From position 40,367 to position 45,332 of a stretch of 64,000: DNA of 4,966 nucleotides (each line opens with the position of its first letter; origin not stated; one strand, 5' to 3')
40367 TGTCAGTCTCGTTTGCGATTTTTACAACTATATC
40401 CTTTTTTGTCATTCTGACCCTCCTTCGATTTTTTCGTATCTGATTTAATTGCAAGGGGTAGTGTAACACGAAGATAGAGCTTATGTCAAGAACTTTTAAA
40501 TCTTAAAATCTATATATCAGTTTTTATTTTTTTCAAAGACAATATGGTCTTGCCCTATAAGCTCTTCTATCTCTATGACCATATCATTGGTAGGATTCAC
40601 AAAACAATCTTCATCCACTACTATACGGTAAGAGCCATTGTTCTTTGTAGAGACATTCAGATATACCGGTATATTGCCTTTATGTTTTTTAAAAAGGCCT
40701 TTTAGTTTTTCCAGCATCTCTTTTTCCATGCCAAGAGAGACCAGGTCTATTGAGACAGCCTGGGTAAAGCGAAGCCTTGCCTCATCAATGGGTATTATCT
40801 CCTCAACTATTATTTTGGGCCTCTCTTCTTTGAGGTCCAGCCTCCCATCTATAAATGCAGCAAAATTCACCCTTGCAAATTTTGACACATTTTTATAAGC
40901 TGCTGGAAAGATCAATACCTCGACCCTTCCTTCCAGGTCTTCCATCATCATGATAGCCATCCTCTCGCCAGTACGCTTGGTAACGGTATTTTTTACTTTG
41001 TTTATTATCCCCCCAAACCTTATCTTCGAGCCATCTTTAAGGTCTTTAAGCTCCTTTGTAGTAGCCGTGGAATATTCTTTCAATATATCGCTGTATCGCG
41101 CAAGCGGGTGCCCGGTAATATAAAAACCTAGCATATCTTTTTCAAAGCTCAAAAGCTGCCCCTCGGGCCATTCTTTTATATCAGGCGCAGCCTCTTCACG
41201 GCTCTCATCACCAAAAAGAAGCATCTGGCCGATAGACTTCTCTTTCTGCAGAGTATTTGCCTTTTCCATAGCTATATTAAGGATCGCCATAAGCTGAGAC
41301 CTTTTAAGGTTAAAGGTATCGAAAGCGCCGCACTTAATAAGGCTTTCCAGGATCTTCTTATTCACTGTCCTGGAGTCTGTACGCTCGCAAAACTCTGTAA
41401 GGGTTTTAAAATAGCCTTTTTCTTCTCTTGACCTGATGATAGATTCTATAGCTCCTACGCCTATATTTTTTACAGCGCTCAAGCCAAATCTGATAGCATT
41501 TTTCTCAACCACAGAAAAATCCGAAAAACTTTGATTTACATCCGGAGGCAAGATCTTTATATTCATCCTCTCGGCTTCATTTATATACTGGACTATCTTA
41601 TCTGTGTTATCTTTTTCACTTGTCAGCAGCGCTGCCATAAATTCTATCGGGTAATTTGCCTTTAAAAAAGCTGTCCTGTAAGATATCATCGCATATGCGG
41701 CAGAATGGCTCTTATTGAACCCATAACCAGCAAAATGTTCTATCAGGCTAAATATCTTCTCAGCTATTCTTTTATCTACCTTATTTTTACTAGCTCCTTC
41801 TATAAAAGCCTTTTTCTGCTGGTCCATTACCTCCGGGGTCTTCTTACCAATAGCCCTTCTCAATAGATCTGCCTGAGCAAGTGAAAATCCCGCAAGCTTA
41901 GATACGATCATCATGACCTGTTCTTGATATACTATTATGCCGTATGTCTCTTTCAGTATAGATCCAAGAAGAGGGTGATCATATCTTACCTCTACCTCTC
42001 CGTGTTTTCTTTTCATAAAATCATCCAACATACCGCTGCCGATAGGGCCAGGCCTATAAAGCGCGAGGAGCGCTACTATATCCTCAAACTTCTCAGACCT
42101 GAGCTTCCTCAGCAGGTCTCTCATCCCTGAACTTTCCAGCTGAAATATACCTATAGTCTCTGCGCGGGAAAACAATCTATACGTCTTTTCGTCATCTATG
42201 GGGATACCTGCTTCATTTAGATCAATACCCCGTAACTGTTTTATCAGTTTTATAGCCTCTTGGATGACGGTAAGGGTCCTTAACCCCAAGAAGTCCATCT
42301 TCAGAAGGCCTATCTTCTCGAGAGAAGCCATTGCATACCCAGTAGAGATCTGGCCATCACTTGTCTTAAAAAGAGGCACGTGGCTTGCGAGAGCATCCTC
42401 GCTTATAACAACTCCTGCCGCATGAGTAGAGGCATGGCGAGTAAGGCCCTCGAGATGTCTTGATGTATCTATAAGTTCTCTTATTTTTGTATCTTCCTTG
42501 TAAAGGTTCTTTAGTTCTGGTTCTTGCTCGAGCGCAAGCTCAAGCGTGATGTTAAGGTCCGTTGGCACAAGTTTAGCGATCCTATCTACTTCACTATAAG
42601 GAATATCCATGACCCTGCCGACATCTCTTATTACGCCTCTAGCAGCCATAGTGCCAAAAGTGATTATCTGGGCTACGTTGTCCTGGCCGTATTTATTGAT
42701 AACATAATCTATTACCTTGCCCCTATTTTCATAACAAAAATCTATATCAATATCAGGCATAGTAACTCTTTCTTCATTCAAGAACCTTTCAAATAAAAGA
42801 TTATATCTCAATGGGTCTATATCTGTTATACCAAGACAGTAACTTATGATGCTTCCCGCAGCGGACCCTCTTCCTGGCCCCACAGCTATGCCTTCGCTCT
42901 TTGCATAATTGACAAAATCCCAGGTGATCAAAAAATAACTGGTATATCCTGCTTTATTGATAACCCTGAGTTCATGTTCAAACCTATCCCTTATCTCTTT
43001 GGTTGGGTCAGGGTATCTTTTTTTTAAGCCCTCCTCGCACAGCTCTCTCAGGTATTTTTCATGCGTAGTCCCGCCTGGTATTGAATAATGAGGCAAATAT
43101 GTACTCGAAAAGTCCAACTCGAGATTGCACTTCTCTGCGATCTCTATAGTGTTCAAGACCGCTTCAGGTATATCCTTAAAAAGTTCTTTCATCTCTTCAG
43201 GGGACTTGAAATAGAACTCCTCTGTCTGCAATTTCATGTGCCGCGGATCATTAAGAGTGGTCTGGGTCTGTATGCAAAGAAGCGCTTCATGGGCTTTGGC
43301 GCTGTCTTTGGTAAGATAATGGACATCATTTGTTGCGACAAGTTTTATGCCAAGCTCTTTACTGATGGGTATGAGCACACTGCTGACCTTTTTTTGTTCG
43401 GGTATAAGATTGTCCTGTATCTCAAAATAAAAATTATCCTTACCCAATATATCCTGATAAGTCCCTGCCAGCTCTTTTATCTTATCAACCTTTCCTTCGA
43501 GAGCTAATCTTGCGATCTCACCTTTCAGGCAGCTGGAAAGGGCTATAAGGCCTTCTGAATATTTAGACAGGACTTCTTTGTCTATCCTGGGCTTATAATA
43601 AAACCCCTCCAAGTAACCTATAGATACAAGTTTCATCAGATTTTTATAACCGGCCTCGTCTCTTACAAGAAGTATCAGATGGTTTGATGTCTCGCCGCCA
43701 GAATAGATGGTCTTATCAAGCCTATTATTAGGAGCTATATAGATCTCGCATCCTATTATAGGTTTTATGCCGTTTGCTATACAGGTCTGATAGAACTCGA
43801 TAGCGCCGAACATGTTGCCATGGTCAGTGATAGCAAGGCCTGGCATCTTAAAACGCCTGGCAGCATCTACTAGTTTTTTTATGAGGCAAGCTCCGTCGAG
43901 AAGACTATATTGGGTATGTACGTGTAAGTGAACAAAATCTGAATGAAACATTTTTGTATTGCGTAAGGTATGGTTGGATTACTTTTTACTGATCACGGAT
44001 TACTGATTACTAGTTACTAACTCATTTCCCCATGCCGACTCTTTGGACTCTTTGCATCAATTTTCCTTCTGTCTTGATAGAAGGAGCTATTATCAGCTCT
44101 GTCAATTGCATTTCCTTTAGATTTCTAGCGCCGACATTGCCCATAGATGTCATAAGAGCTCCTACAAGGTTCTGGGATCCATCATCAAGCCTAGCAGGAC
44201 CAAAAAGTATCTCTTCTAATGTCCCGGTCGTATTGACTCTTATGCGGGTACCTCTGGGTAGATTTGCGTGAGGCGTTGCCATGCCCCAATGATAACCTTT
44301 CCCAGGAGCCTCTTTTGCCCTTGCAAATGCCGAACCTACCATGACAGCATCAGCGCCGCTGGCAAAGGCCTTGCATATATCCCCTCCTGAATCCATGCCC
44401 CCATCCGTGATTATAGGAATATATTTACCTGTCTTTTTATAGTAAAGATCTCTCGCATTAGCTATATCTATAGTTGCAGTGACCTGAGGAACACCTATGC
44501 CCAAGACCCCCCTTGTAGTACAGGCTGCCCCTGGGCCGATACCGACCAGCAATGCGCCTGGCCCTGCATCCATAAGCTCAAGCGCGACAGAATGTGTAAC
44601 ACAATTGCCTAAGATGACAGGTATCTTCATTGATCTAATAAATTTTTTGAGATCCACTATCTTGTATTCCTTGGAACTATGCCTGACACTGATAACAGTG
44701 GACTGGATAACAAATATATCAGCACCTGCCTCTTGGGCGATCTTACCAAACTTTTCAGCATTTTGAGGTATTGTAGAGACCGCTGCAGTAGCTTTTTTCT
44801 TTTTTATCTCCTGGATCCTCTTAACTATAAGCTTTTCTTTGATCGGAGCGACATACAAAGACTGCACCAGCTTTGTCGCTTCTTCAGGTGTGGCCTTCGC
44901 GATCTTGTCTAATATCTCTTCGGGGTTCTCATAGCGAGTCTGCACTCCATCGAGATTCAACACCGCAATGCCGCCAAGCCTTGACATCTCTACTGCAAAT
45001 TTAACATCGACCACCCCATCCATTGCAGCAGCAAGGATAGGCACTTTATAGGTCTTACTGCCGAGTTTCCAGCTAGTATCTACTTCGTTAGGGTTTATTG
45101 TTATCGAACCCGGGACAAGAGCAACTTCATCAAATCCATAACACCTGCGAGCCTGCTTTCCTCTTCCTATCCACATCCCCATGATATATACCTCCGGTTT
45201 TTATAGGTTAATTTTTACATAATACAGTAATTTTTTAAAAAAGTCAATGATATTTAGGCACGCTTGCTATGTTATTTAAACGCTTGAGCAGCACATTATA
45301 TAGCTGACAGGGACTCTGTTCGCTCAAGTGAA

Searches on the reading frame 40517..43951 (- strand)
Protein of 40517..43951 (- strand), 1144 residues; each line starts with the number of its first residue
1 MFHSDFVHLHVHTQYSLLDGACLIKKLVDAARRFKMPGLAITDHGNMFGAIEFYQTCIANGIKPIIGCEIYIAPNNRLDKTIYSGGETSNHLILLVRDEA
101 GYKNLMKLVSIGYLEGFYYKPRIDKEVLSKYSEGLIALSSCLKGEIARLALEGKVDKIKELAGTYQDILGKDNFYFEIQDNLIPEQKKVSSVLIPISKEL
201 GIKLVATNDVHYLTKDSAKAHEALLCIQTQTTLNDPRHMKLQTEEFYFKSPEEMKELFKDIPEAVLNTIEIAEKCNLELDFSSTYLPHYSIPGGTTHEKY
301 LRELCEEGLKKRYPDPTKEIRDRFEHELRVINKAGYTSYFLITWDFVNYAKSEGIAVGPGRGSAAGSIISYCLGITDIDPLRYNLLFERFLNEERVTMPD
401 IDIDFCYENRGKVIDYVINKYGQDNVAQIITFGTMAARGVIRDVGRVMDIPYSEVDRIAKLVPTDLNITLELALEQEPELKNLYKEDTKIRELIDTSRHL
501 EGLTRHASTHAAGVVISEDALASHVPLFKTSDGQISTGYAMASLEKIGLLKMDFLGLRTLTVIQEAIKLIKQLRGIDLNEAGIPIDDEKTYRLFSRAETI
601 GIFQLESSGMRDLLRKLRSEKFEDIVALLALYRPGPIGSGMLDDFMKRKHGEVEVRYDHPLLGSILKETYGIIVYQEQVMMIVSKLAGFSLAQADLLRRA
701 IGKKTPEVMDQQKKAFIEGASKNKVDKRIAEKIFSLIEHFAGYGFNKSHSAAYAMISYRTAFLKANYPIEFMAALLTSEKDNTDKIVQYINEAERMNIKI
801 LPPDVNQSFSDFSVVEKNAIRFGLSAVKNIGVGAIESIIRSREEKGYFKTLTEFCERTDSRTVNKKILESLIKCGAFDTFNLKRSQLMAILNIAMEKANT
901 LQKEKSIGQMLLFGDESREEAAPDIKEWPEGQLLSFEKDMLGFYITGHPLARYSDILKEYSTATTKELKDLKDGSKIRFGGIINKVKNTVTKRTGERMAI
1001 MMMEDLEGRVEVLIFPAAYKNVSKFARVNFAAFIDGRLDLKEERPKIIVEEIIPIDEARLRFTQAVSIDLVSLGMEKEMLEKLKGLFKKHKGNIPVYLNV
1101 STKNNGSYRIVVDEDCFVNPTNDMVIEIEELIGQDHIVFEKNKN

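Call 75: search_protein_families(library=pfam, max_evalue=0.00001, proteins=[window:40517-43951:-])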
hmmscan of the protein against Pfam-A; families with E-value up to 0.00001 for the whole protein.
window:40517-43951:- (1144 aa): 4 families
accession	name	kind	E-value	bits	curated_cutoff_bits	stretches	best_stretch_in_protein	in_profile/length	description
PF07733.18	DNA_pol3_alpha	-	4.2e-107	358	23.9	1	299-556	1-260/260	Bacterial DNA polymerase III alpha NTPase domain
PF17657.6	DNA_pol3_finger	-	7.5e-66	221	22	1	559-723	1-165/166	Bacterial DNA polymerase III alpha subunit finger domain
PF02811.25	PHP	-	1.4e-62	211.3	26.4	1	8-180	1-163/164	PHP domain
PF14579.12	HHH_6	-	7.1e-31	106.7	25.6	1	797-887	1-90/90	Helix-hairpin-helix motif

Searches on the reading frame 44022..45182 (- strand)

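Call 53: search_protein_families(library=pfam, proteins=[window:44022-45182:-])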
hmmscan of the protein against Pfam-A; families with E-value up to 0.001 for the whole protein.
window:44022-45182:- (386 aa): 7 families
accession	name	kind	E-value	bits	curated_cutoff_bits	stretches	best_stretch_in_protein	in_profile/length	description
PF00478.31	IMPDH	-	8.4e-54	183.3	25.6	1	15-360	2-327/345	IMP dehydrogenase / GMP reductase domain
PF01070.24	FMN_dh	-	1.3e-10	41.3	24.9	1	177-294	209-313/350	FMN-dependent dehydrogenase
PF03060.21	NMO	-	1.2e-09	38.4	28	1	44-298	9-237/331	Nitronate monooxygenase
PF05690.20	ThiG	-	1.4e-05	25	23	1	251-292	172-213/247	Thiazole biosynthesis protein ThiG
PF01180.27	DHO_dh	-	6.7e-05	22.7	27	1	238-286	225-272/291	Dihydroorotate dehydrogenase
PF01645.23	Glu_synthase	-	8.3e-05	22.3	20.4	1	174-285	194-306/369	Conserved region in glutamate synthase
PF04131.20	NanE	-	0.00089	18.9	27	0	253-291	143-181/192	Putative N-acetylmannosamine-6-phosphate epimerase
